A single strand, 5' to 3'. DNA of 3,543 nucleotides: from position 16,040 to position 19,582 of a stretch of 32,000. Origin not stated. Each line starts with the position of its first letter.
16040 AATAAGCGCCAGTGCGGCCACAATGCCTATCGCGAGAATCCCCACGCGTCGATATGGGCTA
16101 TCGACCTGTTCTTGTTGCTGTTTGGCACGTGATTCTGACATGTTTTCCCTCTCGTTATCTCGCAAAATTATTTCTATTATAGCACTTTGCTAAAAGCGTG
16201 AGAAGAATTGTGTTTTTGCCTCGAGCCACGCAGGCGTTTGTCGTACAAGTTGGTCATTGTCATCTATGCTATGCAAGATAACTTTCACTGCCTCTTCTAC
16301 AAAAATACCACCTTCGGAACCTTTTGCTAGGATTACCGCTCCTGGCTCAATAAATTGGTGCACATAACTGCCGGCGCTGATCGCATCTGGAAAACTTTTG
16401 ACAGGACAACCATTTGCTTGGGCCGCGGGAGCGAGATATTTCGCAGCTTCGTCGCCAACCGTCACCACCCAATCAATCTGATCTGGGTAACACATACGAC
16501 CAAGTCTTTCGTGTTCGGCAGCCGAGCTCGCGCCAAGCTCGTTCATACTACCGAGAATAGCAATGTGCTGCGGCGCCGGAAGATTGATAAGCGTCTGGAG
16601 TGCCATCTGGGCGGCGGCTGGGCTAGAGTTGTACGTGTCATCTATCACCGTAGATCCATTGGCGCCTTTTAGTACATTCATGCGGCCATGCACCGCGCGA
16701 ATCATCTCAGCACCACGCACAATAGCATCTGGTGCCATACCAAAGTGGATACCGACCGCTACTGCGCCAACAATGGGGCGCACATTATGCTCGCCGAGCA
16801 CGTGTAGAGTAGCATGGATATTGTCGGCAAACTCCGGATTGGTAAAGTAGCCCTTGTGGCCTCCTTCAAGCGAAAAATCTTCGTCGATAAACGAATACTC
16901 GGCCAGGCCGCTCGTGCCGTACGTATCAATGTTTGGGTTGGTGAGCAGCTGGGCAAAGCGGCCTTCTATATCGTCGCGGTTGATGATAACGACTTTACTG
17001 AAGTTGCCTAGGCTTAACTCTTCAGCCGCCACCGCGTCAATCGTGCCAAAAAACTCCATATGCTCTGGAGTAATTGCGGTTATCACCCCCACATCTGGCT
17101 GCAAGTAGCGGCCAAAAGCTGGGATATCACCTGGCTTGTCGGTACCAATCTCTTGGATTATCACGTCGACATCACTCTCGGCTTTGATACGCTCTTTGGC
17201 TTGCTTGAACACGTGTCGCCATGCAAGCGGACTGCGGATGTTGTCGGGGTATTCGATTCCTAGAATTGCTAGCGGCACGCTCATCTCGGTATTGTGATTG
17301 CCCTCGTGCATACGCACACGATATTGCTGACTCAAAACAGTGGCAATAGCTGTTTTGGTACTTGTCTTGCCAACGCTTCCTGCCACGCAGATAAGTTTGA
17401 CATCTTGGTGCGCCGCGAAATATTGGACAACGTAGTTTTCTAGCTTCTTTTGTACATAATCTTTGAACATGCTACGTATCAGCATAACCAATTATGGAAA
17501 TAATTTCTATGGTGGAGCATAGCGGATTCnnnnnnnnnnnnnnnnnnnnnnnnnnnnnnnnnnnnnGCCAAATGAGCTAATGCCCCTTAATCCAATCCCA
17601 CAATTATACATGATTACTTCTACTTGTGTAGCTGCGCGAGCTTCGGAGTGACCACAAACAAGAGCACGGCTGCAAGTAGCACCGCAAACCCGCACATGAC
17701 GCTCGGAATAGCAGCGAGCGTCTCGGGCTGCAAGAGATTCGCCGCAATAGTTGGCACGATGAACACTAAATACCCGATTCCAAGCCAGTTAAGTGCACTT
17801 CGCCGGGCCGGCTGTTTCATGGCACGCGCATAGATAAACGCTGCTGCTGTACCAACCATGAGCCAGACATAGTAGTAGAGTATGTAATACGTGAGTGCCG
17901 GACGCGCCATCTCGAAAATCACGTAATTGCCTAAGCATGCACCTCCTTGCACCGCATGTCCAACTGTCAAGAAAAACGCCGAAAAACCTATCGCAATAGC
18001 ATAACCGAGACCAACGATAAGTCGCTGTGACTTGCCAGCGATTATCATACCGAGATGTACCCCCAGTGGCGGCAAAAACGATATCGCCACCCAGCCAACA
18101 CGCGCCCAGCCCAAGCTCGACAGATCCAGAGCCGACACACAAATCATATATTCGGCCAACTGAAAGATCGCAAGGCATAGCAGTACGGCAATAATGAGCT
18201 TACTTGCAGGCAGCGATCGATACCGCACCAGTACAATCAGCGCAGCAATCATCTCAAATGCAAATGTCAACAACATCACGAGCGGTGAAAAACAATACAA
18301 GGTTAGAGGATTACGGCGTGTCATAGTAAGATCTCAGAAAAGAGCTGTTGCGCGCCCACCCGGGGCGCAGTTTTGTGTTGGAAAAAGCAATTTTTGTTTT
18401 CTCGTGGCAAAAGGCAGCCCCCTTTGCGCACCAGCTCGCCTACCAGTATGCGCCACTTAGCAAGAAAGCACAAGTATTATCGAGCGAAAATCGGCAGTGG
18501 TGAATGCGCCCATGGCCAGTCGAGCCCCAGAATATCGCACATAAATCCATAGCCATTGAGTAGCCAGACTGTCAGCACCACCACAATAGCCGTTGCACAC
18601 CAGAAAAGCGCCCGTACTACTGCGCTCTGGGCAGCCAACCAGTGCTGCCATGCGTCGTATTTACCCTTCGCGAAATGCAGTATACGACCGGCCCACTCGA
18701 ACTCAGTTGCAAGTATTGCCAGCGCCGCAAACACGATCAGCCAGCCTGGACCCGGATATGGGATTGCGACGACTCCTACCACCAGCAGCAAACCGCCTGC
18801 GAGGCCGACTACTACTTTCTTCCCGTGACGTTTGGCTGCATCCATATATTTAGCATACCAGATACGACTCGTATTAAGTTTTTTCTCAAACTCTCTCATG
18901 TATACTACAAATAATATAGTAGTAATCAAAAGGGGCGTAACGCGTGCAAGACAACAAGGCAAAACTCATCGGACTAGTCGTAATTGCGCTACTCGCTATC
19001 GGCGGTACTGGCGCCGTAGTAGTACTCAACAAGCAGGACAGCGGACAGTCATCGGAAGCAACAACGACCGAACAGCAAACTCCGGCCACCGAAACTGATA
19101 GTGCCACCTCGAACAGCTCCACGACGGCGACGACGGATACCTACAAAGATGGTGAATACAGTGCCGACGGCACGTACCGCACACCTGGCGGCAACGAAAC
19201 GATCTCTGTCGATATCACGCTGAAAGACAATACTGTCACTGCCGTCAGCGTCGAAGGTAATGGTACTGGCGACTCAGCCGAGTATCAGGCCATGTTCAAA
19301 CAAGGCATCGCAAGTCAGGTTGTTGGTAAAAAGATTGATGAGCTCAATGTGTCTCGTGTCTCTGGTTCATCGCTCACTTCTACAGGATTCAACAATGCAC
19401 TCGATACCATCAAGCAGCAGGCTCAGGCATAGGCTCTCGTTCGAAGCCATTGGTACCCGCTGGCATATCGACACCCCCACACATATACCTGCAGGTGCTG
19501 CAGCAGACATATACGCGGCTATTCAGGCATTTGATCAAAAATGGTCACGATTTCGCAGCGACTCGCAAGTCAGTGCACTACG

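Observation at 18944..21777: Three-gene overlapping cluster that reads as a minimal flavin-based transmembrane electron-transfer system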

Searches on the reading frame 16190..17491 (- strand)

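Call 33: search_protein_families(library=pfam, proteins=[window:16190-17491:-], max_evalue=0.01)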
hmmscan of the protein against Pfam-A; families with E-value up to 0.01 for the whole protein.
window:16190-17491:- (433 aa): 2 families
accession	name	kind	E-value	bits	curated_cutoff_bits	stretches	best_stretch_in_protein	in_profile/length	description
PF08245.18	Mur_ligase_M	-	3.9e-24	86.1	24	1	36-246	1-199/200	Mur ligase middle domain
PF02875.26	Mur_ligase_C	-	3.8e-19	70.2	28.4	1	269-392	1-126/127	Mur ligase, glutamate ligase domain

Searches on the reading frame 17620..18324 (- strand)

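Call 33: search_protein_families(library=pfam, proteins=[window:17620-18324:-], max_evalue=0.01)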
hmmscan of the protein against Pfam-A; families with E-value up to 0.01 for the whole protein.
window:17620-18324:- (234 aa): 1 family
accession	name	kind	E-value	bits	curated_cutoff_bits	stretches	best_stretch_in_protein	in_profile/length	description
PF16927.11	HisKA_7TM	-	1.4e-05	25.5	28.6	1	18-222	3-212/224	N-terminal 7TM region of histidine kinase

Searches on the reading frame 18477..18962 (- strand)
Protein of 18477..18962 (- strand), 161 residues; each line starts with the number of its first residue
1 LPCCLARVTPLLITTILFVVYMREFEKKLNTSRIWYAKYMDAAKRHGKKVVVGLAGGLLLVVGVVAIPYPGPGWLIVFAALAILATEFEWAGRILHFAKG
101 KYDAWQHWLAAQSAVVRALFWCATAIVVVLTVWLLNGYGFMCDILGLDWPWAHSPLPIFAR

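Call 33: search_protein_families(library=pfam, proteins=[window:18477-18962:-], max_evalue=0.01)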
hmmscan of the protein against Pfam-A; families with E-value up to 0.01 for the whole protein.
window:18477-18962:- (161 aa): 1 family
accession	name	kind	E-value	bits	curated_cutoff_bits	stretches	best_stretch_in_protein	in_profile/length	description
PF09656.15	PGPGW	-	9.7e-21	73.5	23.3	1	49-100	1-52/53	Putative transmembrane protein (PGPGW)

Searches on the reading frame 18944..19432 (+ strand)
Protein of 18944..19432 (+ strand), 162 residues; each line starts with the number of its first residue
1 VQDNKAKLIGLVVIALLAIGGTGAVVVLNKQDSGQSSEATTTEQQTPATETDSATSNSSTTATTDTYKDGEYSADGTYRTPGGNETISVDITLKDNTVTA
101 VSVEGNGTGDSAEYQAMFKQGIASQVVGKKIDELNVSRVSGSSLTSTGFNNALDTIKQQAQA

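Call 3: search_protein_families(library=pfam, proteins=[window:18944-19432:+], max_evalue=0.1)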
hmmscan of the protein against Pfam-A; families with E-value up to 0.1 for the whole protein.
window:18944-19432:+ (162 aa): 1 family
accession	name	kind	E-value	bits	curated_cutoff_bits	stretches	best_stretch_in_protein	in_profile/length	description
PF04205.19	FMN_bind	-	9.7e-05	23.4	22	1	84-154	3-73/77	FMN-binding domain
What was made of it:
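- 18944..19432 (+): Gene 1: a 162-aa membrane-anchored FMN_bind protein, the predicted ApbE substrate and outer electron carrier. Pfam PF04205 scores 23.4 bits against a cut-off of 22 (call 3).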

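Call 4: search_protein_families(library=ncbifam, proteins=[window:18944-19432:+], max_evalue=0.1)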
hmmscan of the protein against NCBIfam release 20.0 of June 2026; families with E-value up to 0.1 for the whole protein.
window:18944-19432:+ (162 aa): 9 families
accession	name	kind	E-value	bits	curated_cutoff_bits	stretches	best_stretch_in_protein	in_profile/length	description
NF040528.1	SP_0198_lipo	equivalog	0.00014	21.8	100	1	21-106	20-94/144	SP_0198 family lipoprotein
NF042931.1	SAG1386_EF1546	equivalog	0.0019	18.3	80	1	8-66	31-90/158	SAG1386/EF1546 family surface-associated protein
NF051431.1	Rv0361_Cterm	subfamily_domain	0.0066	16.6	37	1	6-67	4-69/140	Rv0361 family membrane protein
TIGR03931.1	T7SS_Rv3446c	hypoth_equivalog_domain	0.012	15.9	47.6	1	11-68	3-56/194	type VII secretion-associated protein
NF004285.1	PRK05696.1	equivalog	0.04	13.7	179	1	4-54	16-68/171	flagellar basal body-associated protein FliL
NF002356.0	PRK01318.2-3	equivalog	0.053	11.9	460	1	5-81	3-79/627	membrane protein insertase YidC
TIGR04361.1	TrbK_Ti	equivalog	0.057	13.8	50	1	8-45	4-39/64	entry exclusion protein TrbK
NF050032.1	Rv1733c_fam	subfamily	0.062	13.2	80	1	10-87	22-97/180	Rv1733c family protein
NF003116.0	PRK04036.1-1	equivalog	0.063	11.9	425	1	26-112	59-144/530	DNA-directed DNA polymerase II small subunit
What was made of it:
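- Domain calls: calls 3 and 4.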

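Call 43: search_solved_structures(query=A3, max_evalue=1, show_alignments=2)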
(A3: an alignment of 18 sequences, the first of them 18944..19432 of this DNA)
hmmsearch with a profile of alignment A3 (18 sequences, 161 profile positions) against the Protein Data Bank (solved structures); distinct sequences matched with E-value up to 1: 8.
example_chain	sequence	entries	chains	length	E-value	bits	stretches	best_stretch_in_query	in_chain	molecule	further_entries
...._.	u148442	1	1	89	1.5e-15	60.7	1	71-159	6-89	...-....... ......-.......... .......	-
3o6u_A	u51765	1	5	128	0.00052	23.2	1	66-160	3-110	uncharacterized protein CPE2226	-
8p2b_A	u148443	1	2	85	0.0065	19.7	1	79-159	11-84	Clostridiaceae bacterium FMN4 domain 1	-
3wr0_A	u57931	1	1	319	0.21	14.7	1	1-49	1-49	Endoglucanase A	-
3wxp_A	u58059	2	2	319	0.21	14.7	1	1-49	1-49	Endoglucanase A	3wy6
3vgi_A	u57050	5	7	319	0.22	14.7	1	1-49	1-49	Endoglucanase A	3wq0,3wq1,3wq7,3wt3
3dob_A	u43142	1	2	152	0.23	14.6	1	38-116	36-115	Heat shock 70 kDa protein F44E5.5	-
9vnj_A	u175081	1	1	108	0.85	12.8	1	52-89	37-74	Trimeric autotransporter adhesin AtaA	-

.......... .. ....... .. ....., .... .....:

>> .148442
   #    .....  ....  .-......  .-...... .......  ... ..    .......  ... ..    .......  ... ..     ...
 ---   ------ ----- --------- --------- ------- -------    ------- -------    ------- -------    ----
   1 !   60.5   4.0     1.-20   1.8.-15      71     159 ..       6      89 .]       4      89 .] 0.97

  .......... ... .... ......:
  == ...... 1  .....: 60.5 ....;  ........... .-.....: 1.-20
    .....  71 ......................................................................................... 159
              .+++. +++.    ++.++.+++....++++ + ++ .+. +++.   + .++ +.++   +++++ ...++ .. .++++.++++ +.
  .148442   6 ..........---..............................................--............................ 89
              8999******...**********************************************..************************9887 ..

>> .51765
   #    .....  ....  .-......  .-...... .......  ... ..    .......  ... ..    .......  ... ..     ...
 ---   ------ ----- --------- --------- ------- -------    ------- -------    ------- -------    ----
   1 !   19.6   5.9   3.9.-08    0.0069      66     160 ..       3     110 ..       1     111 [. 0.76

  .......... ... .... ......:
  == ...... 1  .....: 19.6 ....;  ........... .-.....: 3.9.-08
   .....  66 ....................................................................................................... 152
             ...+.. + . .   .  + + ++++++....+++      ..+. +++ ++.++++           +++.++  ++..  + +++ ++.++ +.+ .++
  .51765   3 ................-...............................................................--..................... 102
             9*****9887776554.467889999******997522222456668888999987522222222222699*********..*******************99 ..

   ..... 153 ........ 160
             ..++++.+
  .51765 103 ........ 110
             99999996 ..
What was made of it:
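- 18944..19432 (+): The family profile A3 hits the solved FMN-binding domain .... at E 1.5e-15 (call 43).
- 19361..19372 (+): Flavinylation motif SGSS (aa 140-143). Ser143 is the predicted FMN attachment residue. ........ aligns with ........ of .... (call 43).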

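Call 58: find_homologous_proteins(query=window:18944-19432:+, max_evalue=0.001)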
Query window:18944-19432:+ (162 aa): 677 proteins with E <= 0.001 among 857 candidates; the best 120 are listed.
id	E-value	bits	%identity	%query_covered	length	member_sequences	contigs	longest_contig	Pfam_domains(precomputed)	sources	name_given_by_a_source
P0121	1.1e-88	313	97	100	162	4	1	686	-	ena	-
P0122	2.9e-74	266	83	100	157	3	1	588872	-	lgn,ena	-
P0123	6.7e-64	232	70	100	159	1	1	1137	-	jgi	jgi:uncharacterized protein with FMN-binding domain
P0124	7.6e-60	219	69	100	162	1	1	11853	-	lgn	-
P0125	3.5e-56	207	67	99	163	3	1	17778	-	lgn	-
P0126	6.2e-55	203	66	99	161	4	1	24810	-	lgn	-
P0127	3.4e-54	201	66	99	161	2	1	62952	-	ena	-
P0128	5.1e-53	197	64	100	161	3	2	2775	PF04205.20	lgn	-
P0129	1.0e-50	190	59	100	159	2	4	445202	-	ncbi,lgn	-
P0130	1.2e-50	189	63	99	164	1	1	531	-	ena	-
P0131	2.0e-49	185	63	99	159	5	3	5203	-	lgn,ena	-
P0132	2.0e-49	185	59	99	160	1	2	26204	PF04205.20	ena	-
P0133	4.9e-47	178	56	100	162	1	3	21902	-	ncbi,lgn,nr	ncbi:MAG: calcium-binding protein [Chloroflexi bacterium]|nr:MAG: calcium-binding protein [Chlorofle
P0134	5.5e-47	178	56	99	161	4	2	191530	-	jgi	-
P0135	6.6e-47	177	56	99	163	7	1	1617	PF04205.20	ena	-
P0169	9.3e-39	151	54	97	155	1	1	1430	PF04205.20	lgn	-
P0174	6.0e-37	145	50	99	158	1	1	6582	PF04205.20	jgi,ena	jgi:Tfp pilus assembly protein PilV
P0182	1.8e-34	137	61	68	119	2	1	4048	PF04205.20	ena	-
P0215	2.9e-29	120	55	64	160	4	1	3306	PF04205.20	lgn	-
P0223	6.0e-29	119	51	90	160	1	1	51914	PF04205.20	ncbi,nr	ncbi:MAG: FMN-binding protein [Actinobacteria bacterium]|nr:FMN-binding protein [Actinomycetota bact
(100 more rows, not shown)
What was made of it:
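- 18944..19432 (+): 677 homologues, mostly 150-185 aa, have the same architecture (call 58).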
